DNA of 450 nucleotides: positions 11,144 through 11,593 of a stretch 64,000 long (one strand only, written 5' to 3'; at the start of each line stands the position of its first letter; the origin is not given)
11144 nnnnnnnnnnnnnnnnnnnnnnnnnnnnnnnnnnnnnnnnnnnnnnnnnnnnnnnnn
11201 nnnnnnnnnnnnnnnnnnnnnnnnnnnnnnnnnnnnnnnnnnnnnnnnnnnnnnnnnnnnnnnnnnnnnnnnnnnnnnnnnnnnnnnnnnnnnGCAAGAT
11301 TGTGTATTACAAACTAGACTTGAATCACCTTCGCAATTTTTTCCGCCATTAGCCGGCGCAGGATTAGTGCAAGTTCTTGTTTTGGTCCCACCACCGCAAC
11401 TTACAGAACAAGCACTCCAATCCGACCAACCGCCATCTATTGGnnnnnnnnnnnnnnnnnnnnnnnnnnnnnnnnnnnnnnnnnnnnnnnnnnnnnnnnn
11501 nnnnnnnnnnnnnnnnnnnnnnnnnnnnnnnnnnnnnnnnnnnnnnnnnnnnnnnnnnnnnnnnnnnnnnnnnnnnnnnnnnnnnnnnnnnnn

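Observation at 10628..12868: Giant surface protein combining a thrombospondin type-1 repeat, a PA14 domain and a Myxococcus-type Cys-rich repeat, with a near-identical 163 bp internal duplication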

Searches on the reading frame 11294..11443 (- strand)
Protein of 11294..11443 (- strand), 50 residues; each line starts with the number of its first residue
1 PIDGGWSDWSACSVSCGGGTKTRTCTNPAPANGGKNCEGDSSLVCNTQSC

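Call 34: find_related_loci(query=A2, collection=genome_contigs, flank=4000)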
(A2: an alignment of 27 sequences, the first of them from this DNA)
Query A2 (50 aa) in genome_contigs; peptide patterns used: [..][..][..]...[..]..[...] (x = any residue, [..] = any of these).
245 stretches matched a pattern; 191 encode a relative of the query (tblastn E <= 1e-3); the best 80 are kept; 80 distinct loci.
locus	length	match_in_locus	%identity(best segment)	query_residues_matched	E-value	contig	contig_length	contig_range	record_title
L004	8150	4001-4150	78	1-50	2e-22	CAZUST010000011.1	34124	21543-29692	MAG TPA_asm: uncultured Candidatus Saccharibacteria bacterium isolate binchicken_co20_145 genome assembly, contig: NODE_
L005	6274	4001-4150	78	1-50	3e-22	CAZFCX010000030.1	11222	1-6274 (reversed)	MAG TPA_asm: uncultured Bdellovibrionales bacterium isolate SRP239243_co1_144 genome assembly, contig: NODE_10205_length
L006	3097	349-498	72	1-50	3e-22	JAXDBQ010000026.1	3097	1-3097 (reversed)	MAG: Patescibacteria group bacterium isolate POMEDNA-B22 Raw2_k127_224023, whole genome shotgun sequence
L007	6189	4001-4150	72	1-50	4e-22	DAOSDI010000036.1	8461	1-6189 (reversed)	MAG TPA_asm: Candidatus Pacearchaeota archaeon isolate AMR_MDS_1835 NODE_3122_length_8461_cov_16.006662, whole genome sh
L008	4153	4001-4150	76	1-50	9e-22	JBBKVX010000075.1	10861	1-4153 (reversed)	MAG: Rickettsiales bacterium isolate metabat_bins.345 k119_2836109, whole genome shotgun sequence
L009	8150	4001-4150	70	1-50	3e-21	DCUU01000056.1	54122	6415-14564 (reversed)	MAG TPA_asm: Candidatus Moranbacteria bacterium UBA2206 UBA2206_contig_38969, whole genome shotgun sequence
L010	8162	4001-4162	72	1-50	3e-21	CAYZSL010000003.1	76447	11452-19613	MAG TPA_asm: uncultured Candidatus Saccharibacteria bacterium isolate SRP178699_co1_142 genome assembly, contig: NODE_23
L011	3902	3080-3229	72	1-50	3e-21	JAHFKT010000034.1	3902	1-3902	MAG: Candidatus Yanofskybacteria bacterium isolate nzgw416 NODE_37785_length_3903_cov_3.189318, whole genome shotgun seq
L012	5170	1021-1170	74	1-50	4e-21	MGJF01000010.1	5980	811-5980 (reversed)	MAG: Candidatus Yanofskybacteria bacterium RIFCSPHIGHO2_01_FULL_43_32 rifcsphigho2_01_scaffold_41288, whole genome shotg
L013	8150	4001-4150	72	1-50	4e-21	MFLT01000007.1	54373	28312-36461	MAG: Candidatus Kaiserbacteria bacterium RIFCSPLOWO2_01_FULL_45_25 rifcsplowo2_01_scaffold_2545, whole genome shotgun se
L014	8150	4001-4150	68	1-50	6e-21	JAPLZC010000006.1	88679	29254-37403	MAG: Candidatus Staskawiczbacteria bacterium isolate LacPavin_0818_WC45_MAG_38_24 LacPavin_0818_WC45_scaffold_837207, wh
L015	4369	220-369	72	1-50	9e-21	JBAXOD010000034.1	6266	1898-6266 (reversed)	MAG: Candidatus Moraniibacteriota bacterium isolate ELA496 MAG496_34, whole genome shotgun sequence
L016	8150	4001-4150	68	1-50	2e-20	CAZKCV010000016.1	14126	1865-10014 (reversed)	MAG TPA_asm: uncultured Gammaproteobacteria bacterium isolate binchicken_co251_142 genome assembly, contig: NODE_5969_le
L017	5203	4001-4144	75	1-48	2e-20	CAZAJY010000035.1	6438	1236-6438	MAG TPA_asm: uncultured Candidatus Saccharibacteria bacterium isolate SRP178699_co1_453 genome assembly, contig: NODE_17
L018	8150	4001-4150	72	1-50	2e-20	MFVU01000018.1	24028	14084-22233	MAG: Candidatus Nomurabacteria bacterium RIFCSPLOWO2_12_FULL_44_11 rifcsplowo2_12_scaffold_3389, whole genome shotgun se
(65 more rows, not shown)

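Call 41: predict_structure(alignment_id=A2)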
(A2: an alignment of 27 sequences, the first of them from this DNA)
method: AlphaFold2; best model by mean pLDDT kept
length: 50 residues; sequences in the alignment: 27
mean_pLDDT: 83.9   pTM: 0.52
mean pLDDT of the five models: 83.9, 40.0, 39.9, 39.5, 36.5
residues with pLDDT >= 90: 7; 70-90: 43; 50-70: 0; < 50: 0
segments of 3 or more residues with pLDDT < 50: none
pLDDT, mean of each block of 10 residues (from residue 1): 83 85 86 83 83
secondary structure, 60 per line:
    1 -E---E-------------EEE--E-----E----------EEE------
elements in order: E20-22 E42-44

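Call 45: fold_search(model_id=the predicted structure, library=pdb)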
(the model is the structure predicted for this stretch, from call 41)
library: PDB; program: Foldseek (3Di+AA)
matches with E <= 10: 93; with E <= 0.001: 5
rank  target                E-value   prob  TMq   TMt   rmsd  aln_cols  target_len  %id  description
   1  3r6b                  7.0e-05  1.00  0.47  0.25   4.4        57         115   51  Crystal Structure of Thrombospondin-1 TSR Domains 2 and 3 (released 2011-08-10)
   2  7yyk                  1.8e-04  1.00  0.47  0.25   4.5        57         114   51  Crystal structure of the O-fucosylated form of TSRs1-3 from the human thrombospondin 1 (released 2022-05-25)
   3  1lsl                  2.2e-04  1.00  0.50  0.28   4.2        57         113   49  Crystal Structure of the Thrombospondin-1 Type 1 Repeats (released 2002-12-18)
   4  7za1_E                6.0e-04  1.00  0.40  0.12   4.9        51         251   53  GPC3-Unc5D octamer structure and role in cell migration (released 2022-11-02)
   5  6s0b_A                6.8e-04  1.00  0.52  0.16   5.0        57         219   40  Crystal Structure of Properdin in complex with the CTC domain of C3/C3b (released 2019-09-04)
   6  5ftt_E                2.0e-03  1.00  0.41  0.12   5.1        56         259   52  Octameric complex of Latrophilin 3 (Lec, Olf) , Unc5D (Ig, Ig2, TSP1) and FLRT2 (LRR) (released 2016-05-04)
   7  5ftt_A                2.0e-03  1.00  0.41  0.12   5.1        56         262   52  Octameric complex of Latrophilin 3 (Lec, Olf) , Unc5D (Ig, Ig2, TSP1) and FLRT2 (LRR) (released 2016-05-04)
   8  6ool_A                2.4e-03  1.00  0.46  0.14   4.5        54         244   50  Structural elucidation of the Ectodomain of mouse UNC5H2 (released 2020-04-29)
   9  6s0a_A                2.5e-03  1.00  0.49  0.16   4.9        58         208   41  Crystal Structure of Properdin (TSR domains N12 & 456) (released 2019-09-04)
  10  3ghn_A                4.2e-03  1.00  0.49  0.10   4.3        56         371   50  Crystal structure of the exosite-containing fragment of human ADAMTS13 (form-2) (released 2009-10-27)
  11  3ghm_A                4.5e-03  1.00  0.45  0.10   4.5        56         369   50  Crystal structure of the exosite-containing fragment of human ADAMTS13 (form-1) (released 2009-10-27)
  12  8q6r_D                4.8e-03  1.00  0.49  0.16   5.0        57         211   40  Structure of complement FP in complex with the TPP-3077 VHH (released 2024-08-28)
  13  3vn4_A                5.4e-03  1.00  0.46  0.10   4.5        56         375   50  Crystal structure of the exosite-containing fragment of human ADAMTS13 (P475S mutant) (released 2012-12-26)
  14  6s08_A                5.4e-03  1.00  0.43  0.15   5.5        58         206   41  Crystal Structure of Properdin (TSR domains N1 & 456) (released 2019-09-04)
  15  6rv6_A                6.5e-03  0.99  0.45  0.18   5.2        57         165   40  Structure of properdin lacking TSR3 based on anomalous data (released 2019-08-21)
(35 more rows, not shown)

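Call 75: search_protein_families(library=pfam, alignment_id=A4, max_evalue=0.0001)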
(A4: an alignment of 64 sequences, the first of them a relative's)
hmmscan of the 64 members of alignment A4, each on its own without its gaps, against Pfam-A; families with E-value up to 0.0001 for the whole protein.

A. member 1, L004:2240-4639:+ (800 aa): 6 families
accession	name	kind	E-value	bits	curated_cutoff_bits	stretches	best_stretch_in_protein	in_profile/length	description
PF00090.25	TSP_1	-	1.5e-25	89.5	21.6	3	648-693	2-49/49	Thrombospondin type 1 domain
PF00092.34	VWA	-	6.2e-19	69.3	23.8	1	126-294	14-173/174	von Willebrand factor type A domain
PF19028.6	TSP1_spondin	-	3.6e-18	66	41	3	648-693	5-52/52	Spondin-like TSP1 domain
PF17210.9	SdrD_B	-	5.9e-11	43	29.7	1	308-362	7-63/112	SdrD B-like domain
PF13519.12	VWA_2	-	6.3e-11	43.3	27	1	113-220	7-106/107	von Willebrand factor type A domain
PF13948.11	DUF4215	-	2.3e-05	25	27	1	472-500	20-47/47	Domain of unknown function (DUF4215)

B. families by the number of members that match (of 64 scanned): 43 families (the first 25 are shown)
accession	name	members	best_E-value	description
PF00090.25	TSP_1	59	2.9e-53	Thrombospondin type 1 domain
PF19028.6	TSP1_spondin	46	4.4e-57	Spondin-like TSP1 domain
PF19030.6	TSP1_ADAMTS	14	1.4e-34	Thrombospondin type 1 domain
PF19035.6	TSP1_CCN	6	3.4e-12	CCN3 Nov like TSP1 domain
PF00092.34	VWA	3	6.2e-19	von Willebrand factor type A domain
PF13519.12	VWA_2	3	5.1e-12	von Willebrand factor type A domain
PF22195.2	TSP1_CFP_C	3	1.1e-11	CFP-like, C-terminal thrombospondin type 1 domain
PF07963.17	N_methyl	3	7.4e-07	Prokaryotic N-terminal methylation motif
PF18911.6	PKD_4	2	4.8e-33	PKD domain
PF00801.26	PKD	2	1e-27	PKD domain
PF00526.23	Dicty_CTDC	2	7.2e-17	Dictyostelium (slime mold) repeat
PF18998.6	Flg_new_2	2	8.1e-16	Divergent InlB B-repeat domain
PF00041.27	fn3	2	4.1e-12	Fibronectin type III domain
PF13229.12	Beta_helix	2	1.4e-11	Right handed beta helix region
PF17210.9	SdrD_B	2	5.9e-11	SdrD B-like domain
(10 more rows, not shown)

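Call 81: find_related_loci(query=A2, collection=viral_contigs, flank=3000)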
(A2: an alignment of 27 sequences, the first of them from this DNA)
Query A2 (50 aa) in viral_contigs; peptide patterns used: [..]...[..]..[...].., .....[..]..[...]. (x = any residue, [..] = any of these).
57 stretches matched a pattern; 2 encode a relative of the query (tblastn E <= 1e-3); 2 distinct loci.
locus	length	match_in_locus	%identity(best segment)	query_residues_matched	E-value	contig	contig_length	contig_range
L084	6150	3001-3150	62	1-50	9e-19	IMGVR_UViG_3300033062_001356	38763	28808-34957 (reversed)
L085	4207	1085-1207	58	1-45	2e-14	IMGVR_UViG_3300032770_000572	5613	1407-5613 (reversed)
